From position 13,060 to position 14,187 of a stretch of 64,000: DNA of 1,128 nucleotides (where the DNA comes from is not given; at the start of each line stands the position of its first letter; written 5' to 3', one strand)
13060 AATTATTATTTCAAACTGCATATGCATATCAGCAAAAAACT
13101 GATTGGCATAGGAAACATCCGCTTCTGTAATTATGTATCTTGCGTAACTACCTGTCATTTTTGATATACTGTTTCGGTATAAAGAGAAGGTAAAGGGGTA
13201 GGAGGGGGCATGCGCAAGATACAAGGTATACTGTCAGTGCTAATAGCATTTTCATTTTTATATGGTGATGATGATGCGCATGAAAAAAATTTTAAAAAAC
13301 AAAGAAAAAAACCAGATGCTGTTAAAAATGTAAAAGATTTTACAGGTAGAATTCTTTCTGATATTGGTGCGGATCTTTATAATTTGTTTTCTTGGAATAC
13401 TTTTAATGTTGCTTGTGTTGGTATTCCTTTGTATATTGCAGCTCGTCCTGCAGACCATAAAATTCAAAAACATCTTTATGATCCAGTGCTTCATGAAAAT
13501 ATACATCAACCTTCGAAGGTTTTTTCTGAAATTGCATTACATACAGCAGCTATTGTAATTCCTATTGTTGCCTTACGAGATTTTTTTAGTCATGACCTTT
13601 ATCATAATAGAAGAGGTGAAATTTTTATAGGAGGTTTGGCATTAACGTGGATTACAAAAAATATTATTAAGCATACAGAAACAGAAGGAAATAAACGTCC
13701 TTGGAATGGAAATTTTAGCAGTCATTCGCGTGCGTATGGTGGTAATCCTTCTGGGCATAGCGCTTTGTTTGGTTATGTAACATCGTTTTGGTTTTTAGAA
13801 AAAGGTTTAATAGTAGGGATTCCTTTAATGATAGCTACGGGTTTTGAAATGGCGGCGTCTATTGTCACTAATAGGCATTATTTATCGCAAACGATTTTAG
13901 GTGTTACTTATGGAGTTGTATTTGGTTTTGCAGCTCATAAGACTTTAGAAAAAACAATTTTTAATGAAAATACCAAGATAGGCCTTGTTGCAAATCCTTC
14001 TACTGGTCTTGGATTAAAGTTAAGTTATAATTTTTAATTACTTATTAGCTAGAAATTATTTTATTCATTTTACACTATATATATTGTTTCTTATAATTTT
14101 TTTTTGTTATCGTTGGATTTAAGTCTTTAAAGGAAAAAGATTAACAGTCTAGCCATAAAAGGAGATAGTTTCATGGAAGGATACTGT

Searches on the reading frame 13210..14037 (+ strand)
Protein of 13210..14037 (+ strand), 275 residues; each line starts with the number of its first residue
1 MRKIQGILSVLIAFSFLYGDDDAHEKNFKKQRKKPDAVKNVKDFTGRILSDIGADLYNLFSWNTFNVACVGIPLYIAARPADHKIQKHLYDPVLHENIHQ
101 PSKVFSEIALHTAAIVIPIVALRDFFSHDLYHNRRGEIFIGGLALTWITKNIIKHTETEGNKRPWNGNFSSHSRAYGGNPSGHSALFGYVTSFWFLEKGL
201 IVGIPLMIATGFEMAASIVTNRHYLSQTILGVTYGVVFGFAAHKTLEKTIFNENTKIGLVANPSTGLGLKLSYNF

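Call 41: search_protein_families(library=pfam, proteins=[window:13210-14037:+], max_evalue=0.001)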
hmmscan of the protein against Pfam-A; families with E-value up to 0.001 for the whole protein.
window:13210-14037:+ (275 aa): 1 family
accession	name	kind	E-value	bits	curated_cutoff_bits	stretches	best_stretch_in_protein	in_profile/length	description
PF01569.27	PAP2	-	3.3e-07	30.6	27.2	1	154-247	20-126/130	PAP2 superfamily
